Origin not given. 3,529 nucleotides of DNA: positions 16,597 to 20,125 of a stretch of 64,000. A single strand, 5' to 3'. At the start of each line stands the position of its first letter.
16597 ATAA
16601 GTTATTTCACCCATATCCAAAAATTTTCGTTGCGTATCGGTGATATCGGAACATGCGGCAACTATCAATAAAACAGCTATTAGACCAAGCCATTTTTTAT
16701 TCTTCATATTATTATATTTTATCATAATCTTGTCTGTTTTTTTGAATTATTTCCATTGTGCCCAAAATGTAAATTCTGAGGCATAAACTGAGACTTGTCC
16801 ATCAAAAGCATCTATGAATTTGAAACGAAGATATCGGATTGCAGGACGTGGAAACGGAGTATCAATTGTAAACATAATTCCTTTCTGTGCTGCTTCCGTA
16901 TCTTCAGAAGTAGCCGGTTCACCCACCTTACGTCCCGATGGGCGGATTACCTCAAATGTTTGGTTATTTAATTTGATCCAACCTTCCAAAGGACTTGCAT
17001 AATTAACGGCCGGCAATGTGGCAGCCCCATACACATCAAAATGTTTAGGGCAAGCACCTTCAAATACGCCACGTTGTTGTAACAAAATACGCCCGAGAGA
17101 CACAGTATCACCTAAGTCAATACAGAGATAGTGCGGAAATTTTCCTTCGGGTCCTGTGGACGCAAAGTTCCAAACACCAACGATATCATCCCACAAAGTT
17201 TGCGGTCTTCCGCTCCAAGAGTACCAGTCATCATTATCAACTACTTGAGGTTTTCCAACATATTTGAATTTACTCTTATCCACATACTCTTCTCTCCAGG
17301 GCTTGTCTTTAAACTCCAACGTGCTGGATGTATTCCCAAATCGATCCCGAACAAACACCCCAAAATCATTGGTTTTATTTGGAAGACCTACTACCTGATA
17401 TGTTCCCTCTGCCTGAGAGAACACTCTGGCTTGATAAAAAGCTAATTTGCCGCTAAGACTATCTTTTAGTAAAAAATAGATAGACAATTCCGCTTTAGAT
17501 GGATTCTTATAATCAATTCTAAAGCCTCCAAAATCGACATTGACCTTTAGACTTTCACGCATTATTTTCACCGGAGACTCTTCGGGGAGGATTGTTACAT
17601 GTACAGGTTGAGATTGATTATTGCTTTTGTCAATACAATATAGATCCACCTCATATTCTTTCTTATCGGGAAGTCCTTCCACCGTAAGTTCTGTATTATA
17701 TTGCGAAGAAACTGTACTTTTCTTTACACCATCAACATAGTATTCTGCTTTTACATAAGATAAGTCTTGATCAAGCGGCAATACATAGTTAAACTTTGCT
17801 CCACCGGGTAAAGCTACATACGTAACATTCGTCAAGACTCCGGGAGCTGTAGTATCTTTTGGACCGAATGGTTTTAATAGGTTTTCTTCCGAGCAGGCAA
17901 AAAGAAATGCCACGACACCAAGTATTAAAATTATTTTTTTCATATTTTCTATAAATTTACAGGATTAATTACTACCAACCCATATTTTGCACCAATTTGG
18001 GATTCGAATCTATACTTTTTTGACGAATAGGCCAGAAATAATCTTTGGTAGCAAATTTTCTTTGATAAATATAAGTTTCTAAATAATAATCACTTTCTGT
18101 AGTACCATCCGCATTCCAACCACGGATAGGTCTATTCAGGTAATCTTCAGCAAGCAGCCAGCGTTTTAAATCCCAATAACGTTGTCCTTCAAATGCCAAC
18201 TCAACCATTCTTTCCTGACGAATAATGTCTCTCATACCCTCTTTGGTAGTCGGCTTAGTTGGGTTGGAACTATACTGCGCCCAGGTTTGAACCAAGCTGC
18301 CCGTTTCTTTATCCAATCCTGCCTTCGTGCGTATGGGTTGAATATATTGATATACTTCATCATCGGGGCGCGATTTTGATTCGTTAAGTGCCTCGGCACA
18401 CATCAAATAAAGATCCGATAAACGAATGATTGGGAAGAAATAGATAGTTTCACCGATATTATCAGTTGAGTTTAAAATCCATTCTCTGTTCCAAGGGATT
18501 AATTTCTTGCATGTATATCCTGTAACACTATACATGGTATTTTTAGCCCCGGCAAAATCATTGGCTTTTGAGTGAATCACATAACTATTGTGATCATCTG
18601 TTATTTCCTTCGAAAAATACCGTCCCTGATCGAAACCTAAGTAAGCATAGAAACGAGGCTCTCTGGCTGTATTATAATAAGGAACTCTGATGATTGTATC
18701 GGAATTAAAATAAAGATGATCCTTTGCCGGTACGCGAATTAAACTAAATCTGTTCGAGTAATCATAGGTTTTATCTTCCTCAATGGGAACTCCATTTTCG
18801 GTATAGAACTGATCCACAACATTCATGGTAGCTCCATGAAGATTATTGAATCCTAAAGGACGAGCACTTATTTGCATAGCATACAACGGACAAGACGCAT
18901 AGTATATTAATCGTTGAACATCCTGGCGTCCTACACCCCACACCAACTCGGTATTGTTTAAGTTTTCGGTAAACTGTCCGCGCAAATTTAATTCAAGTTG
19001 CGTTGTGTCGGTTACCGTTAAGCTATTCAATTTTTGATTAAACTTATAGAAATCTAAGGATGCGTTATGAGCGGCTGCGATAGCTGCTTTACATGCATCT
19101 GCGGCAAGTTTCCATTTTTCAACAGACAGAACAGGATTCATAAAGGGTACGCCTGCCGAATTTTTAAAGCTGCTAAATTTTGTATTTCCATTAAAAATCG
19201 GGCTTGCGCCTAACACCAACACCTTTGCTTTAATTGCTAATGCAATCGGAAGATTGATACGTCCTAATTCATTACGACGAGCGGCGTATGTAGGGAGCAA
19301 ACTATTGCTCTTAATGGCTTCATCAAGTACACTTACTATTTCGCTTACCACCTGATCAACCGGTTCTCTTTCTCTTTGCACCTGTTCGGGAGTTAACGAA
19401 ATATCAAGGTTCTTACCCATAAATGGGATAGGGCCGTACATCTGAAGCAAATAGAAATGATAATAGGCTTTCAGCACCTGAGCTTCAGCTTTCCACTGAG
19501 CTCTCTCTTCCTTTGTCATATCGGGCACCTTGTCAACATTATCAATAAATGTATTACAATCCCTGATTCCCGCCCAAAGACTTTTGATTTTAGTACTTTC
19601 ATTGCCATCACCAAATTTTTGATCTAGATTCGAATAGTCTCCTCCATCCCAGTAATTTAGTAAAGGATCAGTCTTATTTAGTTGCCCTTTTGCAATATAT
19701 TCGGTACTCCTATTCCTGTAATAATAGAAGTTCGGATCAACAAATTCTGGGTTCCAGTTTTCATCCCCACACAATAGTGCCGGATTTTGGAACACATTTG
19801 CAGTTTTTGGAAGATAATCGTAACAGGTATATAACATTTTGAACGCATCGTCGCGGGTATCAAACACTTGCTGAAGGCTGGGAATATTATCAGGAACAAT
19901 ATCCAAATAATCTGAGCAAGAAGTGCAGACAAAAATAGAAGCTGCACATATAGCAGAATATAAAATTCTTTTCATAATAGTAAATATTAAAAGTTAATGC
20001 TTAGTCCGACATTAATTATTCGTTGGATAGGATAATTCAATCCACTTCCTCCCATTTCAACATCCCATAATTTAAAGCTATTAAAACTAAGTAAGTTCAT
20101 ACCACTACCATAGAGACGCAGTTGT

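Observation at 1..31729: Alpha-mannoside PUL with four unrelated phosphoesterase folds, two of them exported by T9SS: candidate phosphomannan or phosphoglycan degradation system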

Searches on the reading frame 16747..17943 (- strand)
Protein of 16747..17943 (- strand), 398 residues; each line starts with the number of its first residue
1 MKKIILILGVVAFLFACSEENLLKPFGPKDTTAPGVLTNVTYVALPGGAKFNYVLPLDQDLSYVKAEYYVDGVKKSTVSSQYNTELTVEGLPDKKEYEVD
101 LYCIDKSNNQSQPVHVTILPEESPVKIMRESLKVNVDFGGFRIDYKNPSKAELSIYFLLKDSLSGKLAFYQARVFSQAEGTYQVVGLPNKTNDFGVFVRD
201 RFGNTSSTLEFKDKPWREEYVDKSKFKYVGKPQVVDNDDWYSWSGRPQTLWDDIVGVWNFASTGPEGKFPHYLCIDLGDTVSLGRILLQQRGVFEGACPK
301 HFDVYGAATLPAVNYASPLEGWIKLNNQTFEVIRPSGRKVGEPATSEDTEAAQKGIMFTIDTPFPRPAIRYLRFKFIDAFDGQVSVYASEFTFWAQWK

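Call 4: search_protein_families(library=pfam, proteins=[window:16747-17943:-], max_evalue=0.01)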
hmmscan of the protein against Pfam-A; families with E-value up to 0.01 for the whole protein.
window:16747-17943:- (398 aa): 3 families
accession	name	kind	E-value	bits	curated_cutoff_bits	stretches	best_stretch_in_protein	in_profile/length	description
PF16323.11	DUF4959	-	3.8e-30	104.8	32.9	1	16-120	2-106/106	Domain of unknown function (DUF4959)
PF16391.11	DUF5000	-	1.6e-25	90.5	25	1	251-394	1-140/141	Domain of unknown function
PF17166.9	DUF5126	-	1.4e-23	83.2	27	1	122-224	2-104/104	Domain of unknown function (DUF5126)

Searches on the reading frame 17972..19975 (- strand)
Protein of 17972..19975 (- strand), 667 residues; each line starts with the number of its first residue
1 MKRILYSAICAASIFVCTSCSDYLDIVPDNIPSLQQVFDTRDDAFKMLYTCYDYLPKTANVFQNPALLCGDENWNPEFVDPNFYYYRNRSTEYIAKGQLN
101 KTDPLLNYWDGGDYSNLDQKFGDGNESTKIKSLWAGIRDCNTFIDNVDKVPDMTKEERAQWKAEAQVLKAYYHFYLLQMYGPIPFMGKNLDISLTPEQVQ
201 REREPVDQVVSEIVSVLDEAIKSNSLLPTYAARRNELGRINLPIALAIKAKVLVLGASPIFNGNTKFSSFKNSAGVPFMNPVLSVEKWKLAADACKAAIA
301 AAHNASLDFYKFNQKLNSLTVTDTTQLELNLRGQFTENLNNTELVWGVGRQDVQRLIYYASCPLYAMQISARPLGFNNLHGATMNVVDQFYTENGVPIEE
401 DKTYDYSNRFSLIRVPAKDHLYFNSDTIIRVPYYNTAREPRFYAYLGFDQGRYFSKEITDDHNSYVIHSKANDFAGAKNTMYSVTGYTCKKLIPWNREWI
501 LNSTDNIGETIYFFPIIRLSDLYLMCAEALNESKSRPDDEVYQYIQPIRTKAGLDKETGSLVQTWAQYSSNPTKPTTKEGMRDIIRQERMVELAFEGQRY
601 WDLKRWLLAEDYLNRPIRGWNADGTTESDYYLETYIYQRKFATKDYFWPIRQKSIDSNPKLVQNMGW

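Call 4: search_protein_families(library=pfam, proteins=[window:17972-19975:-], max_evalue=0.01)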
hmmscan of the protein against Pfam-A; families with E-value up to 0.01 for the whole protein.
window:17972-19975:- (667 aa): 2 families
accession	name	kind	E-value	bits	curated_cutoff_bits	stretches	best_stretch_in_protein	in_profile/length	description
PF07980.17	SusD_RagB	-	1.5e-49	169.7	23.1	1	374-667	37-297/297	SusD family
PF14322.12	SusD-like_3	-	2.2e-16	61.1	27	1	112-252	70-189/191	Starch-binding associating with outer membrane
